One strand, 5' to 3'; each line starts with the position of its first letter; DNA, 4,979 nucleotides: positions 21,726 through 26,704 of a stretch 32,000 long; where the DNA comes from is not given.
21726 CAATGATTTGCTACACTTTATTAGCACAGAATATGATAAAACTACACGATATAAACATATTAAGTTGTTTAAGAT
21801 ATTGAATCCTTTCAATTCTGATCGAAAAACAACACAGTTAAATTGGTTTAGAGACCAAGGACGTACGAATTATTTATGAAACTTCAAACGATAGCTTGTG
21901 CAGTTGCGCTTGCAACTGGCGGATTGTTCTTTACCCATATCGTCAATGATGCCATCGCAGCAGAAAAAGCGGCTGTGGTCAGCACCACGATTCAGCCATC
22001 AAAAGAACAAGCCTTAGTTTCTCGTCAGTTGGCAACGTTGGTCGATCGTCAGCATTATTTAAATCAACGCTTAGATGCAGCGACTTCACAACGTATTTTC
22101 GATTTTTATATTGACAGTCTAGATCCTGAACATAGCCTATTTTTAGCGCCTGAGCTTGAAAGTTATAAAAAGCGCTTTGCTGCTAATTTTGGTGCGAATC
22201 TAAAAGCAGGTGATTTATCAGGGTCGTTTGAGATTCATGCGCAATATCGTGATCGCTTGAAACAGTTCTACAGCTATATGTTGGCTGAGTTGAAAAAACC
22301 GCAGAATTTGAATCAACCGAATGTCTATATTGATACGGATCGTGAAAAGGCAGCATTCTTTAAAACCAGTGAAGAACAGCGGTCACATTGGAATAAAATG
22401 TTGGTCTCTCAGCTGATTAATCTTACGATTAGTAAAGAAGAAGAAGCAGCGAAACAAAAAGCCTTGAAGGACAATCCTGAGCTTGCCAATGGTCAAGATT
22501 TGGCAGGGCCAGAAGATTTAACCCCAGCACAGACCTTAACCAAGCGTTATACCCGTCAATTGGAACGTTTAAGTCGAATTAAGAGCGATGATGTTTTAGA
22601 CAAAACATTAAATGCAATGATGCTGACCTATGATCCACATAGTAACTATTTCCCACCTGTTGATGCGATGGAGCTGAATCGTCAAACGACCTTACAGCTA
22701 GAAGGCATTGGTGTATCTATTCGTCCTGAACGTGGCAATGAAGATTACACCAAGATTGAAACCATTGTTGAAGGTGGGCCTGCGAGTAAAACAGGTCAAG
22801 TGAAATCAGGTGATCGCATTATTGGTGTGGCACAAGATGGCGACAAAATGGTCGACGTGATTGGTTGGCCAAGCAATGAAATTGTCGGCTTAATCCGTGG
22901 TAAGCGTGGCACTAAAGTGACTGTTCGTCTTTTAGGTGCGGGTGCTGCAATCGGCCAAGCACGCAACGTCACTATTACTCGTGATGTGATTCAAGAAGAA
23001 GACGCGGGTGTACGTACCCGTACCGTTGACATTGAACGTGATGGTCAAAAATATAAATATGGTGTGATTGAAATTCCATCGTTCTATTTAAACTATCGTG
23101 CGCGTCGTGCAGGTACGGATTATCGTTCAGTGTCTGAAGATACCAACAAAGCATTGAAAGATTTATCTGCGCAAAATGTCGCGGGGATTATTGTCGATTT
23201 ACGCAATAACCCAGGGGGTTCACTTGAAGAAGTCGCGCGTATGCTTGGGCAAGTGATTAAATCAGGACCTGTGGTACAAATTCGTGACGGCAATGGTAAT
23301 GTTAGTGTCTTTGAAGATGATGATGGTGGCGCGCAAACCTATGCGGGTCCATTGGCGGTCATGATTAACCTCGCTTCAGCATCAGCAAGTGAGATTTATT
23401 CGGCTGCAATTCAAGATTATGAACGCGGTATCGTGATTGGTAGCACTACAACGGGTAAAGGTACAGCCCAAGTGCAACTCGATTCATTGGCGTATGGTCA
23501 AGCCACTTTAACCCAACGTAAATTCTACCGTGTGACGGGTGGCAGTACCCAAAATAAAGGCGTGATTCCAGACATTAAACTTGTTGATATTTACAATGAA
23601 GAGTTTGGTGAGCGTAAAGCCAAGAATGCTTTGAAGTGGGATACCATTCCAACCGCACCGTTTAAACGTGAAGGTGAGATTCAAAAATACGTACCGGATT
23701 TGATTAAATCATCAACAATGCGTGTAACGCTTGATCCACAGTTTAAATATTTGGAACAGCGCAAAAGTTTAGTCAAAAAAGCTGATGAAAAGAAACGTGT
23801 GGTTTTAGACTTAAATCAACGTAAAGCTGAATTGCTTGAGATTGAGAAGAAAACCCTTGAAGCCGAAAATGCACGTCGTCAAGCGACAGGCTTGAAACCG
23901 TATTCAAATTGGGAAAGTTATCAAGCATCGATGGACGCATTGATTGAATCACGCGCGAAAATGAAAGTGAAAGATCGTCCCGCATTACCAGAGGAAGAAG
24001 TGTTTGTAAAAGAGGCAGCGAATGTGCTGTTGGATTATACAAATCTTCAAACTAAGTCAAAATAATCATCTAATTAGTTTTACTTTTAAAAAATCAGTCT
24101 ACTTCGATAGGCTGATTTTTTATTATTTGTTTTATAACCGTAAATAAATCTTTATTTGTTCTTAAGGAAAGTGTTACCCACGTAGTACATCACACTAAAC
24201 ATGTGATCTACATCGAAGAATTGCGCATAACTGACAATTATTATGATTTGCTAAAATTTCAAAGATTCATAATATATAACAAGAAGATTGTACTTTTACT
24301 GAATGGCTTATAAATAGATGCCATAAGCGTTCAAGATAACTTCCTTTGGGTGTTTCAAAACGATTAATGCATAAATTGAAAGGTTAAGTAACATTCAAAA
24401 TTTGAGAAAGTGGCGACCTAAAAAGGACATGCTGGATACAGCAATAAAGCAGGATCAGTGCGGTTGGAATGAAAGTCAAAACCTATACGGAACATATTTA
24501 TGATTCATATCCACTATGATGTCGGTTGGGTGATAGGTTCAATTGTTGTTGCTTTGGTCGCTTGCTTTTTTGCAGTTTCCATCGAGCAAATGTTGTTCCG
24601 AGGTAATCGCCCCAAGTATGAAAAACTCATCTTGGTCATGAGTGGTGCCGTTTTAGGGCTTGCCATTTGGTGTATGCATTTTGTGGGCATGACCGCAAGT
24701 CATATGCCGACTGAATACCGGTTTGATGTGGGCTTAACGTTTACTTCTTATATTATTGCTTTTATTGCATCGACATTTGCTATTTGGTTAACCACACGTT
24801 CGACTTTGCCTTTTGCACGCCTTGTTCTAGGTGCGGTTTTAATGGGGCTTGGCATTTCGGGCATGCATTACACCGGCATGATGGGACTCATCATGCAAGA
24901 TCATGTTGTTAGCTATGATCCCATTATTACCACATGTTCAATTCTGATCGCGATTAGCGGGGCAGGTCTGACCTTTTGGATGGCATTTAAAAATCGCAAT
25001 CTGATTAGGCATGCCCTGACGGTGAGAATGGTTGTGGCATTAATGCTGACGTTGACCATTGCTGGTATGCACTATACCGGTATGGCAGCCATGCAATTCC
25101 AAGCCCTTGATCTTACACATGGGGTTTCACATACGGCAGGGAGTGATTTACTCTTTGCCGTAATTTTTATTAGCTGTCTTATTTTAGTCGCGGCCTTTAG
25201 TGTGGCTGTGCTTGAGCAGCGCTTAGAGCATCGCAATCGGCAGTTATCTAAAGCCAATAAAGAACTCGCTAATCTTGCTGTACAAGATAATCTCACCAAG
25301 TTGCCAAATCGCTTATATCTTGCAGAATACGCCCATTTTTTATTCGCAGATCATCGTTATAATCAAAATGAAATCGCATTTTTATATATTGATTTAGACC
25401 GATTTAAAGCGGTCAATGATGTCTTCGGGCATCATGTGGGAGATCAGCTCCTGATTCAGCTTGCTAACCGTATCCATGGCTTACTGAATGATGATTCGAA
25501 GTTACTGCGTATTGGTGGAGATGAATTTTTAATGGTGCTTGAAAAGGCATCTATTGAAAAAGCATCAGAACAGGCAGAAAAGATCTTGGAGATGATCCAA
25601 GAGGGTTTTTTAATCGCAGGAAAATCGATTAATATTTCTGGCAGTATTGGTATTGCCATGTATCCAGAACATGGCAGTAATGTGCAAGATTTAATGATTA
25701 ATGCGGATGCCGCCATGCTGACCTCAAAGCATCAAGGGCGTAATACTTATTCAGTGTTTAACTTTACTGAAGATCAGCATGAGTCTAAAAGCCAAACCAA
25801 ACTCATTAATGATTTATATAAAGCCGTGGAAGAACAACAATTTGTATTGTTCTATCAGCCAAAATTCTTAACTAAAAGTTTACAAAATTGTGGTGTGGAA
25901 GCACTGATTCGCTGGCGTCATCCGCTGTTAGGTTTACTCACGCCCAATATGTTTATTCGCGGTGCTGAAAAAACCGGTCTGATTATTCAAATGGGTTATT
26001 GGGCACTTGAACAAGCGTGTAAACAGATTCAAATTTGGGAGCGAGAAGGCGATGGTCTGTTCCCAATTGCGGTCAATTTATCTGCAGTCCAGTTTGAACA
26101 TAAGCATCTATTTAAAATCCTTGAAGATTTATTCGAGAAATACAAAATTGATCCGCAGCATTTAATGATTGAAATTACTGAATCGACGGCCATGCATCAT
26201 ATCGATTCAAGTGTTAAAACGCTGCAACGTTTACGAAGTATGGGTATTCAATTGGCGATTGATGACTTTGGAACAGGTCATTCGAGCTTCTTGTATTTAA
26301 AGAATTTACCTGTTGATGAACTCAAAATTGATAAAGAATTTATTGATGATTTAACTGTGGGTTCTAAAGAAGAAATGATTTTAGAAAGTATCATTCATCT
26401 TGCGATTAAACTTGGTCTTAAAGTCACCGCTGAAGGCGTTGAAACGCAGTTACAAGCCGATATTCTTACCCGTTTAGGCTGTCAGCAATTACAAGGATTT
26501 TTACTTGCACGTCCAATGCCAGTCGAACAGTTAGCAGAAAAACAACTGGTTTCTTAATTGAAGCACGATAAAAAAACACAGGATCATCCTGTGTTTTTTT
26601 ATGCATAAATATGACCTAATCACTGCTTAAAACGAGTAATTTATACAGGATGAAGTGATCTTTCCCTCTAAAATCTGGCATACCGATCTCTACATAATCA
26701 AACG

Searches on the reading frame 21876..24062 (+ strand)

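Call 38: search_protein_families(library=pfam, proteins=[window:21876-24062:+], max_evalue=0.00001)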
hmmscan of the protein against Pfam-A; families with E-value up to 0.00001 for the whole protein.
window:21876-24062:+ (729 aa): 4 families
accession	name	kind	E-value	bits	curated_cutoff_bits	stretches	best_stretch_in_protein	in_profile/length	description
PF17804.6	TSP_NTD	-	1.9e-43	149.3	26.4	1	56-261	5-187/188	Tail specific protease N-terminal domain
PF03572.23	Peptidase_S41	-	6.6e-40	136.8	24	1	394-568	1-164/165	Peptidase family S41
PF11818.13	DUF3340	-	7.8e-33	114.2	28.6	1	574-722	3-154/155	C-terminal domain of tail specific protease (DUF3340)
PF00595.29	PDZ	-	1.3e-07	32.3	23.2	1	274-351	8-79/81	PDZ domain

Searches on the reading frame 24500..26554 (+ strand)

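Call 38: search_protein_families(library=pfam, proteins=[window:24500-26554:+], max_evalue=0.00001)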
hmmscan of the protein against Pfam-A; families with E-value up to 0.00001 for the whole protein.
window:24500-26554:+ (685 aa): 3 families
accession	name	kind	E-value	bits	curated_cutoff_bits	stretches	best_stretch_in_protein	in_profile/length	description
PF00563.25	EAL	-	4.7e-69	232.8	31.3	1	437-672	2-236/236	EAL domain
PF03707.21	MHYT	-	6.9e-45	151.3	21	3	53-111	1-59/59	Bacterial signalling protein N terminal repeat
PF00990.26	GGDEF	-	6e-42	143.6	23.8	1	260-415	1-160/161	Diguanylate cyclase, GGDEF domain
